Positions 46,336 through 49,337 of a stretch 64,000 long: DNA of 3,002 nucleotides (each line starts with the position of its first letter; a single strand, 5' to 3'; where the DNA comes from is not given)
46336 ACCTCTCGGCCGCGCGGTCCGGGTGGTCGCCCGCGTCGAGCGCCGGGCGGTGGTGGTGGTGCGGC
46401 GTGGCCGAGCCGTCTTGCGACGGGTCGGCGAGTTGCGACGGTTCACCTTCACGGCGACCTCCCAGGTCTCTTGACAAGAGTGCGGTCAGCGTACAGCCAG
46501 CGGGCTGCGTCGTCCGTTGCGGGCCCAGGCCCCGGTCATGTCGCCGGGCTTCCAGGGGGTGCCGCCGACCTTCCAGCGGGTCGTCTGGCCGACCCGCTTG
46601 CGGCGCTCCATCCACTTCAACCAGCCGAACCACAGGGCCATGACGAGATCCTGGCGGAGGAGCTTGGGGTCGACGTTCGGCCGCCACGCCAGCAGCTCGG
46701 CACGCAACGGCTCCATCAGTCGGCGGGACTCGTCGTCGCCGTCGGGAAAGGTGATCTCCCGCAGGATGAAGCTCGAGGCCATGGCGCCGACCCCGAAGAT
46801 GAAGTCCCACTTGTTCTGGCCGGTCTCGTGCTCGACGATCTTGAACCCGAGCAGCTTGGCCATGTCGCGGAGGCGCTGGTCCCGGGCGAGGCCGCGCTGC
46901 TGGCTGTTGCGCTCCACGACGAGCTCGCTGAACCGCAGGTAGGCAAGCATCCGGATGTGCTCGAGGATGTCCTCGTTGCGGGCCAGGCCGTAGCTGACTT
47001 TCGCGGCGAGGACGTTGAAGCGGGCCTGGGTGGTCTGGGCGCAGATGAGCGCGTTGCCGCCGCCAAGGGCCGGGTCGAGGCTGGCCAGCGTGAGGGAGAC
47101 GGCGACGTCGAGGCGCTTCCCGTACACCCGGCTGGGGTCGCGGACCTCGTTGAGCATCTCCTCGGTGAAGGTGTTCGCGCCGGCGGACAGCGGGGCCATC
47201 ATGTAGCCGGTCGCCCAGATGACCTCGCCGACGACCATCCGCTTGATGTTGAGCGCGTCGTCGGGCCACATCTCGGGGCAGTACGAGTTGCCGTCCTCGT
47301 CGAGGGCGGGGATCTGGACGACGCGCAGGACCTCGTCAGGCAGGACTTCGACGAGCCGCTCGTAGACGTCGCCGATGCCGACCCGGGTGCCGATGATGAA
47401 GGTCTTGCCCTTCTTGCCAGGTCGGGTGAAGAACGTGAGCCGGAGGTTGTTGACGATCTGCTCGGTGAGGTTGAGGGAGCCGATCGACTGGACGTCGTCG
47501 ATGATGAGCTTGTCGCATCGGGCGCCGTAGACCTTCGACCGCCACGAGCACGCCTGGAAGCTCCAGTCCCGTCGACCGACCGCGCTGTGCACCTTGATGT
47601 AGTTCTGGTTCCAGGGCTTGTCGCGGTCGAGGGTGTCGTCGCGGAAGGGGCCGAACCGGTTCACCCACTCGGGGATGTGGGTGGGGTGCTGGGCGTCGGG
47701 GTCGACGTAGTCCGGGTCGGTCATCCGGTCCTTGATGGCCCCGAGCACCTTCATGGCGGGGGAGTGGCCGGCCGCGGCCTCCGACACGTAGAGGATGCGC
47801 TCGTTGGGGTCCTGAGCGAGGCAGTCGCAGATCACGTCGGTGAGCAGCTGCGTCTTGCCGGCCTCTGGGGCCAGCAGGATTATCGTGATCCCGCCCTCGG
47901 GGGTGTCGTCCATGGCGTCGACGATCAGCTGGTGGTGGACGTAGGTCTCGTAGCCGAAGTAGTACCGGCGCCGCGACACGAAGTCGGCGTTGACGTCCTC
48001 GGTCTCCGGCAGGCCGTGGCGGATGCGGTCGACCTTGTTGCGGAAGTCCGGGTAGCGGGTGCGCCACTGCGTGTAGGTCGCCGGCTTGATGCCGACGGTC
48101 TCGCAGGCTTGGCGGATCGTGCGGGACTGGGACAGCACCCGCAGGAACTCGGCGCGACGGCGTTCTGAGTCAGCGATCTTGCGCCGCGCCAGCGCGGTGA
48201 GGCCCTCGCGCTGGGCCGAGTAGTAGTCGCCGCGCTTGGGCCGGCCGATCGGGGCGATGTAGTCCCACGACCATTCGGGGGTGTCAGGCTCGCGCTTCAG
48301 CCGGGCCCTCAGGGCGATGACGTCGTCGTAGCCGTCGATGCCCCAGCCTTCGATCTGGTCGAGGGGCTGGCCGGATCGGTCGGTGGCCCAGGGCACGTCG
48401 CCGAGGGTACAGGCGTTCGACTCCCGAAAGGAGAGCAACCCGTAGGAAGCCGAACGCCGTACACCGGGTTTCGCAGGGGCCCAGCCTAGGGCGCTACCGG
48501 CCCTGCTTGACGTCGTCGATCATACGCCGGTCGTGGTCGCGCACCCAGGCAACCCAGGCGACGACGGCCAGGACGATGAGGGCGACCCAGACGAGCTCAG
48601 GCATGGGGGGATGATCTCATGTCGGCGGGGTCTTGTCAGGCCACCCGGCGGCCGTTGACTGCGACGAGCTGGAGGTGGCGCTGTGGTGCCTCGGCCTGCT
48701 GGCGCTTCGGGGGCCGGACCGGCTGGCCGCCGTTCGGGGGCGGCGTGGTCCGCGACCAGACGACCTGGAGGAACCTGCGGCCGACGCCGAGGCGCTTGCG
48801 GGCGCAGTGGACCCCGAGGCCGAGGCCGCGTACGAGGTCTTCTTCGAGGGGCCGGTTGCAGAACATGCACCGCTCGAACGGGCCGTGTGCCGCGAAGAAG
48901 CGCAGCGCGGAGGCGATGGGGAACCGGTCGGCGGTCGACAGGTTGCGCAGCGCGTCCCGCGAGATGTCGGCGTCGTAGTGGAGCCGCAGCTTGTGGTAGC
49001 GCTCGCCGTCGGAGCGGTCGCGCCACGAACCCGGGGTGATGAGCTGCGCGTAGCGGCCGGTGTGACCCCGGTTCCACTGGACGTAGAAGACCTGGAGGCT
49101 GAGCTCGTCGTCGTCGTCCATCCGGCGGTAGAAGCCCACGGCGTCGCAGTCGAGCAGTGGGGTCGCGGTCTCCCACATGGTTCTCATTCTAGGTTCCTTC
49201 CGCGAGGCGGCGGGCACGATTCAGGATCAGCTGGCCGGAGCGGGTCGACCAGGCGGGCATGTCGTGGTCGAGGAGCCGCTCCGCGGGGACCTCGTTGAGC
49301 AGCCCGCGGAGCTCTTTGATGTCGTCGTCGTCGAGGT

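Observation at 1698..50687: Genome-wide array of 11-bp palindromic boxes (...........) in tandem with a 12-bp period: stoperator/met-box-like network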

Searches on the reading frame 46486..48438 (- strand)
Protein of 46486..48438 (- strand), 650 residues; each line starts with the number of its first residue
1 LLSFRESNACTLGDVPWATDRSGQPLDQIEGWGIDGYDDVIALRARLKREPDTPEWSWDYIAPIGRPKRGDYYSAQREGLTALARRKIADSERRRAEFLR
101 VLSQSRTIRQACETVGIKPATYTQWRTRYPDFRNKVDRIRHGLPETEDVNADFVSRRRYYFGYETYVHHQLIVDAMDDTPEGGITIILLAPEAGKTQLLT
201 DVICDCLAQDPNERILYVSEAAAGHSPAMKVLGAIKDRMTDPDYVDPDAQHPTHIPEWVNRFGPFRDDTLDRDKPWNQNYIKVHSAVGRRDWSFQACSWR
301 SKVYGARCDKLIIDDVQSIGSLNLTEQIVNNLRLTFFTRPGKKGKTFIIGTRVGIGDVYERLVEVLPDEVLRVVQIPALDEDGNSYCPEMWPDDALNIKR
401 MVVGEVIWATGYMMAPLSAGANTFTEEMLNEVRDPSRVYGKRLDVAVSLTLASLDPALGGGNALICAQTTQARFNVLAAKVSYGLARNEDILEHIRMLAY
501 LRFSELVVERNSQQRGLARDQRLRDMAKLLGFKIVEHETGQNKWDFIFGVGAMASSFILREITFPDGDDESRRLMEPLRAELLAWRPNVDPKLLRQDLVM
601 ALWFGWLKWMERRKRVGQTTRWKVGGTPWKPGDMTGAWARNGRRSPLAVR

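Call 17: search_dna_similar(query=window:46486-48438:-, collection=phages, mode=protein, max_rows=25)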
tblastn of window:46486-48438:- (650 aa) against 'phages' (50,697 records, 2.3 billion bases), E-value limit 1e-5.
Records with a match: 33; places in all: 33; records where one place covers at least 80% of the query: 31.
Best place of each record, by identity: <60% 33.
By first word of the organism name: Streptomyces 29; Caudovirales 2; Proteus 1; Vibrio 1.
By host as written in the record: Streptomyces griseus ATCC 10137 10; Streptomyces scabiei RL-34 7; Streptomyces viridochromogenes DSM40736 4; Streptomyces lividans JI 1326 4; - 2; Streptomyces lividans HXY6 2; Streptomyces mirabilis NRRL B-2400 1; Streptomyces albidoflavus 1; and 2 more.
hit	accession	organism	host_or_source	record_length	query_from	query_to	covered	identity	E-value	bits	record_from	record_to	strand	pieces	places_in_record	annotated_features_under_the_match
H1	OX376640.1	Caudovirales sp. ct2KA10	-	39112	95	623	81%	26.4%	3e-33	143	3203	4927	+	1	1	record has no annotation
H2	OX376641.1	Caudovirales sp. ct2KA10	-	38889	95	623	81%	26.2%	6e-33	142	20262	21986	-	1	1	record has no annotation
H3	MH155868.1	Streptomyces phage FlowerPower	Streptomyces scabiei RL-34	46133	60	608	84%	24.0%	7e-26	120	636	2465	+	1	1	1: terminase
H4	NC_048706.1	Streptomyces phage FlowerPower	Streptomyces scabiei RL-34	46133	60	608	84%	24.0%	7e-26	120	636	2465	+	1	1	1: terminase large subunit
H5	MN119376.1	Streptomyces phage Geostin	Streptomyces scabiei RL-34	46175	60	608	84%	24.0%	7e-26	120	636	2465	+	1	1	1: terminase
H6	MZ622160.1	Streptomyces phage RetrieverFever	Streptomyces scabiei RL-34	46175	60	608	84%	24.0%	7e-26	120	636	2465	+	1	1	1: terminase large subunit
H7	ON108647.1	Streptomyces phage Vorvolakos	Streptomyces scabiei RL-34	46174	60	608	84%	24.0%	7e-26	120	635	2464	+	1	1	1: terminase large subunit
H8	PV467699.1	Streptomyces phage Gremlin23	Streptomyces scabiei RL-34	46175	60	608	84%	24.0%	7e-26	120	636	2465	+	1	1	1: terminase large subunit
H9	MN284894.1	Streptomyces phage Fabian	Streptomyces scabiei RL-34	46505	60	608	84%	24.0%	7e-26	120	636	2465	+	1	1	1: terminase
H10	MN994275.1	Streptomyces phage JXY1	Streptomyces lividans HXY6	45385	81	617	81%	24.7%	5e-12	134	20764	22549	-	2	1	hypothetical protein (x2)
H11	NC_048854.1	Streptomyces phage JXY1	Streptomyces lividans HXY6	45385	81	617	81%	24.7%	5e-12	134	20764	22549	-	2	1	terminase large subunit | hypothetical protein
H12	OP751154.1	Streptomyces phage Stella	Streptomyces viridochromogenes DSM40736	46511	89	608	80%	24.3%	9e-23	110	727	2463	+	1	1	2: terminase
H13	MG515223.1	Streptomyces phage WRightOn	Streptomyces viridochromogenes DSM40736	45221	81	617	83%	23.3%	5e-23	110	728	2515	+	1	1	terminase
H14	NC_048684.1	Streptomyces phage WRightOn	Streptomyces viridochromogenes DSM40736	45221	81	617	83%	23.3%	5e-23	110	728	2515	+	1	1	terminase large subunit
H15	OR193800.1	Streptomyces phage Kumquat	Streptomyces lividans JI 1326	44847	81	617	83%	23.3%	6e-23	110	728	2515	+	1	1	1: terminase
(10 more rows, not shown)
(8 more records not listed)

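Call 19: find_related_loci(query=window:46486-48438:-, collection=viral_contigs, flank=10000)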
Query window:46486-48438:- (650 aa) in viral_contigs; peptide patterns used: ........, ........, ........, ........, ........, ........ (x = any residue, [..] = any of these).
3 stretches matched a pattern; 2 encode a relative of the query (tblastn E <= 1e-3); 2 distinct loci.
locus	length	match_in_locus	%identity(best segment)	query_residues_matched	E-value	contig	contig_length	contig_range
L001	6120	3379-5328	100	1-650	0e+0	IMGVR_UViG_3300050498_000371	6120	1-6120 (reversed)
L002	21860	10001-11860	41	54-645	7e-140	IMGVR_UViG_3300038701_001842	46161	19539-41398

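Call 23: find_related_loci(query=window:46486-48438:-, collection=genome_contigs, flank=10000)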
Query window:46486-48438:- (650 aa) in genome_contigs; peptide patterns used: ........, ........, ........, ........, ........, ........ (x = any residue, [..] = any of these).
23 stretches matched a pattern, but none encodes a relative of the query by tblastn (E <= 1e-3).

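Call 24: find_related_loci(query=window:46486-48438:-, collection=metagenome_contigs, flank=10000)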
Query window:46486-48438:- (650 aa) in metagenome_contigs; peptide patterns used: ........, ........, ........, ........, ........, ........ (x = any residue, [..] = any of these).
32 stretches matched a pattern; 1 encode a relative of the query (tblastn E <= 1e-3); 1 distinct loci.
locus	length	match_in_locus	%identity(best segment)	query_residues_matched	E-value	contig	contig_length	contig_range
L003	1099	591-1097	96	1-169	8e-116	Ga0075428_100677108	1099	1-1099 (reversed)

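Call 64: find_related_loci(query=A1, collection=genome_contigs, flank=10000)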
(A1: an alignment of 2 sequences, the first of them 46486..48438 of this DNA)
Query A1 (650 aa) in genome_contigs; peptide patterns used: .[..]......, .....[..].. (x = any residue, [..] = any of these).
46 stretches matched a pattern; 1 encode a relative of the query (tblastn E <= 1e-3); 1 distinct loci.
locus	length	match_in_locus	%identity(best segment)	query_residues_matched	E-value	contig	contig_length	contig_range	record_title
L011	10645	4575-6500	61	19-650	0e+0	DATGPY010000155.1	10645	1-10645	MAG TPA_asm: Acidimicrobiales bacterium isolate SMAG_U10409 k141_4176015, whole genome shotgun sequence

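Call 82: find_homologous_proteins(query=window:46486-48438:-, max_evalue=1e-20)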
Query window:46486-48438:- (650 aa): 84 proteins with E <= 1e-20 among 8000 candidates. Only proteins of 357 to 1138 residues were searched: fused or split forms outside these lengths cannot appear, so this answer is no evidence that the protein stands alone or is whole; find_related_loci, which searches DNA, has no such limit.
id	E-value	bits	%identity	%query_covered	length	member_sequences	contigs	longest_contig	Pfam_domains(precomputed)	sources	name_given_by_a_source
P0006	0.0e+0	1513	99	100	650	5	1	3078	PF13384.13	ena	-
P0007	0.0e+0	1150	77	98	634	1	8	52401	PF13384.13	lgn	-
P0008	4.3e-273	926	62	98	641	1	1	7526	-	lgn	-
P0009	9.3e-265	898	63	97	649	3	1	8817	-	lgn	-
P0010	4.4e-263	893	62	95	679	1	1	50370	PF13384.13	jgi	-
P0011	2.8e-262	890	61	98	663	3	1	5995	PF13384.13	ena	-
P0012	1.2e-261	888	60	97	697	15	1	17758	PF13384.13,PF13518.13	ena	-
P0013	4.3e-260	883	61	96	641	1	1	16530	-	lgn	-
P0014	6.9e-258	876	59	97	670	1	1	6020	PF13384.13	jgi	jgi:hypothetical protein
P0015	1.7e-257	874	61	97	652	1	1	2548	PF13384.13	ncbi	ncbi:MAG: hypothetical protein ACODAG_12800, partial [Myxococcota bacterium]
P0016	1.5e-256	871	62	97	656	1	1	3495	PF13384.13,PF13518.13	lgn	-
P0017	6.3e-256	869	60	98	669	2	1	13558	PF13384.13,PF13518.13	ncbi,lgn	-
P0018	7.5e-253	859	59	97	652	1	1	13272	PF13384.13,PF01527.27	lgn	-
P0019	3.0e-252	857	60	98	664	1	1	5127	-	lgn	-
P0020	5.6e-250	850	59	98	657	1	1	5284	PF01527.27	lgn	-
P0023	9.3e-234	796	58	95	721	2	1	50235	-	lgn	-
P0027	7.4e-205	700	51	97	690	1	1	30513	-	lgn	-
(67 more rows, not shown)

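Call 83: find_encoding_contigs(protein=P0007, flank=10000, max_places=3)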
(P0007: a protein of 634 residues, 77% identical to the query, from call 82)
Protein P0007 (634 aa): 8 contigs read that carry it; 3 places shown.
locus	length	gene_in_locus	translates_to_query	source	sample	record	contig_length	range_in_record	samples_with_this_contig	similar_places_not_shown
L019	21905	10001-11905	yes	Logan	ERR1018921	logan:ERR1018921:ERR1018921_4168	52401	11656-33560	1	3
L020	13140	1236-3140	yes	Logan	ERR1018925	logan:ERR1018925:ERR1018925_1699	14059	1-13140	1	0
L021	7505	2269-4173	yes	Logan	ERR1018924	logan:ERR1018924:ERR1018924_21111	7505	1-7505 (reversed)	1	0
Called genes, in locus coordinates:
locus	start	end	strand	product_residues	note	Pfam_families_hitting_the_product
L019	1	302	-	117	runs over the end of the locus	-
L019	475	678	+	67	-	-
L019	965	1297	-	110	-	-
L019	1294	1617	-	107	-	-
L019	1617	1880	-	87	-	-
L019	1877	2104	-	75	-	-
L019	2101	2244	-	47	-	-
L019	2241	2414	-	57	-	-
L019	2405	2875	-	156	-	-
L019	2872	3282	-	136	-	-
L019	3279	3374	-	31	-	-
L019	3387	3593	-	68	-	-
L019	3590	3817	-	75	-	-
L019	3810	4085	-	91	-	-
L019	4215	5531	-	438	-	PF12684:DUF3799 (weak)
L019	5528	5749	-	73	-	-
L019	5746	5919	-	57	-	-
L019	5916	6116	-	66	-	-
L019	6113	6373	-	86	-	-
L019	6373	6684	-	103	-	-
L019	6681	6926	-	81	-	-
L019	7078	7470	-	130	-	-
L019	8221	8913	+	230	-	-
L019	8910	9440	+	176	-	-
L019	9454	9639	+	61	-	-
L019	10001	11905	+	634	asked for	PF13384:HTH_23 (weak)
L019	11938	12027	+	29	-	-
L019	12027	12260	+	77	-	-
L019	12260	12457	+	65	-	-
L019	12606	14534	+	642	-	-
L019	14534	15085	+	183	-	-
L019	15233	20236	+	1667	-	-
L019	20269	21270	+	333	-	-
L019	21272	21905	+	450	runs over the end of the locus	PF01464:SLT (weak), PF18896:SLT_3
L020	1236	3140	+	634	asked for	PF13384:HTH_23 (weak)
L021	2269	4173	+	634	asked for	PF13384:HTH_23 (weak)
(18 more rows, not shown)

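Call 84: find_encoding_contigs(protein=P0010, flank=10000, max_places=2)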
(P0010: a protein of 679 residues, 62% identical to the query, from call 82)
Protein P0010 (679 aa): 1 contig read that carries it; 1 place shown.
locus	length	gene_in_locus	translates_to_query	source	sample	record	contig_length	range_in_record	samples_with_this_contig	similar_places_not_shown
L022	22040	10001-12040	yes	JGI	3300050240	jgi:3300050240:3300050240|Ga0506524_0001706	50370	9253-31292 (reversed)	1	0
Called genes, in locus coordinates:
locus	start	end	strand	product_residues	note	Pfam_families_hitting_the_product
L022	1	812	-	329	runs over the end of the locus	-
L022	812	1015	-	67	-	-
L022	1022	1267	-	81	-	-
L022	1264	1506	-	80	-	-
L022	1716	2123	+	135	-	-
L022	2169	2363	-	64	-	-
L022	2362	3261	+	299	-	PF02899:Phage_int_SAM_1 (weak), PF00589:Phage_integrase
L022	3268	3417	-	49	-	-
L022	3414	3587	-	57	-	-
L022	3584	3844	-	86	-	-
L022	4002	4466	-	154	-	-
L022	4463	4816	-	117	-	-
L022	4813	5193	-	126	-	-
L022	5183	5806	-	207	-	-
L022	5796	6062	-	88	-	-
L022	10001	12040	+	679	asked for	PF13384:HTH_23 (weak)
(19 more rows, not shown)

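Call 85: find_encoding_contigs(protein=P0023, flank=10000, max_places=2)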
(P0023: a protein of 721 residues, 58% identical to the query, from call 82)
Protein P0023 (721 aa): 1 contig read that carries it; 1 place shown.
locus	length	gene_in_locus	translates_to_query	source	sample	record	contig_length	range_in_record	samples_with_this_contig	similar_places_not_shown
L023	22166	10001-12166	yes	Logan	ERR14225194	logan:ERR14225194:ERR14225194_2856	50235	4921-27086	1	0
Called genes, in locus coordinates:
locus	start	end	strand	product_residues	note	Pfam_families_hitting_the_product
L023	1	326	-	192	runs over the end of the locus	-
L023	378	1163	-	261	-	PF01391:Collagen (faint)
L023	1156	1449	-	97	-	-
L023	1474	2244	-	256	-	PF01510:Amidase_2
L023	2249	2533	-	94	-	-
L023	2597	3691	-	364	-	-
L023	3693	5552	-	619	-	-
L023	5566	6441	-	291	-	-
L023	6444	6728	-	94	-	-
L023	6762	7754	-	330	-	-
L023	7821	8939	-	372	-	PF17236:SU10_MCP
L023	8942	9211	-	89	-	-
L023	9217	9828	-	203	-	-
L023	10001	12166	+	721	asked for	-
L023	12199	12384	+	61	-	-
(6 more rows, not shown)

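Call 91: find_encoding_contigs(protein=P0012, flank=10000, max_places=1)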
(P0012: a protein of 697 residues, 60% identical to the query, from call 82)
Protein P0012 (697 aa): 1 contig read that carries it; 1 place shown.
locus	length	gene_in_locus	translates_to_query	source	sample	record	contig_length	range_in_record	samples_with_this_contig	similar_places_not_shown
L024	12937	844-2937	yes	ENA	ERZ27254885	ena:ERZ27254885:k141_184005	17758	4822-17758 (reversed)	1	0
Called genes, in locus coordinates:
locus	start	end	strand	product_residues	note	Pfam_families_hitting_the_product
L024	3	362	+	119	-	?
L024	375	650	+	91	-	-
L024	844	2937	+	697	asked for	PF13384:HTH_23, PF13518:HTH_28 (weak)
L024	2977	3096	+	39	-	-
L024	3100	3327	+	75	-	-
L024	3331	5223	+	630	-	-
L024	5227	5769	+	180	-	-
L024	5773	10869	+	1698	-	-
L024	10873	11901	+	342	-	-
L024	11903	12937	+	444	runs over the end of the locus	PF18896:SLT_3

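Call 92: find_encoding_contigs(protein=P0013, flank=10000, max_places=1)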
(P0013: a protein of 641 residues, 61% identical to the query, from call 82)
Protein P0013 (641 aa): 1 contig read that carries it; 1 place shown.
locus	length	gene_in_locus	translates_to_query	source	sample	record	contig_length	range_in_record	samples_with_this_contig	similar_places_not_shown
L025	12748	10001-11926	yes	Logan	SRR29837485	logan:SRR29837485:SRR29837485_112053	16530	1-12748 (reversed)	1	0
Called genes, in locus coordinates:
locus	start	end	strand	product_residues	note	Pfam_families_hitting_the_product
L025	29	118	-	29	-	-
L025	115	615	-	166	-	-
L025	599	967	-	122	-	-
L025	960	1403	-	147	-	-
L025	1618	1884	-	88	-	-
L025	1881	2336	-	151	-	-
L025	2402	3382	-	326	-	-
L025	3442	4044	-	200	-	-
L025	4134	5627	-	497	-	-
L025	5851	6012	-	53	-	-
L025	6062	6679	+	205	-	-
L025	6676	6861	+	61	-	-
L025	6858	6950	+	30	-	-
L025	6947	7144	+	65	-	-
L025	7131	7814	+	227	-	-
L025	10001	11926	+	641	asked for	-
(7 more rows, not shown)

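Call 93: find_encoding_contigs(protein=P0017, flank=10000, max_places=1)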
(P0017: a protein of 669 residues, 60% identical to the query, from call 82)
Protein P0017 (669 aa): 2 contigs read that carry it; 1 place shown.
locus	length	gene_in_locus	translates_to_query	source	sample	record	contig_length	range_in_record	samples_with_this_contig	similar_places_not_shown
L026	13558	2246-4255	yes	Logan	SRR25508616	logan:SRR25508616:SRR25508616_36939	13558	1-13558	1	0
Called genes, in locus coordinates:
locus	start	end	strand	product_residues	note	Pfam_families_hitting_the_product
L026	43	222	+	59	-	-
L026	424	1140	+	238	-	-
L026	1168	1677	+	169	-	-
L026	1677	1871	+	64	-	-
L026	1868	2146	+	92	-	-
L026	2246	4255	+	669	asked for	PF13384:HTH_23 (weak), PF13518:HTH_28 (weak)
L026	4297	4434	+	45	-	-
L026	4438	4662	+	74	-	-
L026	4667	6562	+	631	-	-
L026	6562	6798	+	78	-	-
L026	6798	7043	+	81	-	-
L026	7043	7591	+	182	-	-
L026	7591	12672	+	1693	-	-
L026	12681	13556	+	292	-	?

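Call 94: find_encoding_contigs(protein=P0018, flank=10000, max_places=1)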
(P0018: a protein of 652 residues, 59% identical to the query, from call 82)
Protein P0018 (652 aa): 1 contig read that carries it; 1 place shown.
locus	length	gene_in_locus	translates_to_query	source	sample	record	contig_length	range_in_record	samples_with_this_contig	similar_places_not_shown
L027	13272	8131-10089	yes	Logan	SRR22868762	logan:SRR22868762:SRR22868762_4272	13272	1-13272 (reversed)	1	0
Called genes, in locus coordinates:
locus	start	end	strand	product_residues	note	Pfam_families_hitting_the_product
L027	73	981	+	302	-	PF19054:DUF5753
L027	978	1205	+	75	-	PF04149:DUF397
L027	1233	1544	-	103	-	-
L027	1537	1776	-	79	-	-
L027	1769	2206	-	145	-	-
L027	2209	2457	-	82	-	-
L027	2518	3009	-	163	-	-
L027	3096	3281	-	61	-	-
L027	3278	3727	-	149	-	-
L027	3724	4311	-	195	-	-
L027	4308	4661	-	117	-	-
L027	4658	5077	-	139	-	-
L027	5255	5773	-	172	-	-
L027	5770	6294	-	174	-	-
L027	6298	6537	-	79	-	-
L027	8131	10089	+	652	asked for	PF01527:HTH_Tnp_1 (weak), PF13384:HTH_23 (weak)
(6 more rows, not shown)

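Call 99: find_encoding_contigs(protein=L019:475-678:+, flank=10000, max_places=2)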
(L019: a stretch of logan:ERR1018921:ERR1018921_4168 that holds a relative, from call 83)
Protein L019:475-678:+ (67 aa): 8 contigs read that carry it; 2 places shown.
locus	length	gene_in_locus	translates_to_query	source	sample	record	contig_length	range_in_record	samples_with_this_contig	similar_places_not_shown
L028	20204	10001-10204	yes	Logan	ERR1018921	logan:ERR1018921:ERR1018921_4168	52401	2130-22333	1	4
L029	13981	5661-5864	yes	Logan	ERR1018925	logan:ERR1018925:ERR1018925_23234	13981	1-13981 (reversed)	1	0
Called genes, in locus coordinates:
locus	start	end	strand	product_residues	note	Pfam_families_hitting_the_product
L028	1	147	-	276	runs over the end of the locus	-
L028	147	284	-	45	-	-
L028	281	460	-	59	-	-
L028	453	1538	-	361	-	-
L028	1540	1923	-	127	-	-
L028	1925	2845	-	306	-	-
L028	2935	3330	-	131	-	-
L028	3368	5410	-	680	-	PF00270:DEAD (faint), PF04851:ResIII (weak), PF13307:Helicase_C_2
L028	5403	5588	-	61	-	-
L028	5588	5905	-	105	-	-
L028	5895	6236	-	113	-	PF04447:dATP-dGTP_PPHyd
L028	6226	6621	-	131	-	-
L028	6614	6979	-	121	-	PF19563:DUF6085 (weak)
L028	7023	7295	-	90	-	-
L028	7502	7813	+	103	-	-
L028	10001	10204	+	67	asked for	-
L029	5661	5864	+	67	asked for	-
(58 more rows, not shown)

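Call 113: find_encoding_contigs(protein=P0027, flank=10000, max_places=1)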
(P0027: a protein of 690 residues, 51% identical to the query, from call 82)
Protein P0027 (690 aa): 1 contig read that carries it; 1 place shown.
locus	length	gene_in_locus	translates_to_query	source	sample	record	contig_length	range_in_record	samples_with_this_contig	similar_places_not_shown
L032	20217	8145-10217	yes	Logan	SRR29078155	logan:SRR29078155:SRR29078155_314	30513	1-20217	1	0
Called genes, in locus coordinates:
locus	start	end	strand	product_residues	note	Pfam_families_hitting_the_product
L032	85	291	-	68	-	-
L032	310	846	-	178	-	-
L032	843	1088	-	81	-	-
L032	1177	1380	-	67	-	-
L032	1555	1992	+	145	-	-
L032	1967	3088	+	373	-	PF00589:Phage_integrase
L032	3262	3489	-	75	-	-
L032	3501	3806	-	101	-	-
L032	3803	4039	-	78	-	-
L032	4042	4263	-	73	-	-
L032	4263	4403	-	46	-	-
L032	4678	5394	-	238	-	-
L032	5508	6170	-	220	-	-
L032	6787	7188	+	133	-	-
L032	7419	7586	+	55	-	-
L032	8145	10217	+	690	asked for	-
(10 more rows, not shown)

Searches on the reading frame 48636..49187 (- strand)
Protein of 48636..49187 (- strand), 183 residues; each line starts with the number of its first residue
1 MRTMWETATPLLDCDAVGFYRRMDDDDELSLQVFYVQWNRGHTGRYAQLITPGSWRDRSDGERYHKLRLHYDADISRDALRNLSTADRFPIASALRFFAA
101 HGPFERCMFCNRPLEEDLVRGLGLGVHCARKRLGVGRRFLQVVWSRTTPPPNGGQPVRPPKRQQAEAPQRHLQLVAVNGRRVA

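Call 41: search_protein_families(library=pfam, proteins=[window:48636-49187:-], max_evalue=0.01)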
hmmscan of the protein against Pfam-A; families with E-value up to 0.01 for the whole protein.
window:48636-49187:- (183 aa): 1 family
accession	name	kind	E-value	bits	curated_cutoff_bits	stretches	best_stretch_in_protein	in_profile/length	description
PF19474.4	DUF6011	-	0.00071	19.5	26.6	1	106-132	10-36/37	Family of unknown function (DUF6011)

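Call 51: search_protein_families(library=phrogs, proteins=[window:48636-49187:-], max_evalue=0.001)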
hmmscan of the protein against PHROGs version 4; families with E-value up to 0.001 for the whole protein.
window:48636-49187:- (183 aa): 1 family
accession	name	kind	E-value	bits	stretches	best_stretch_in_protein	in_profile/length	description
phrog_636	-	unknown function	0.0009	20.5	1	105-134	205-234/254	-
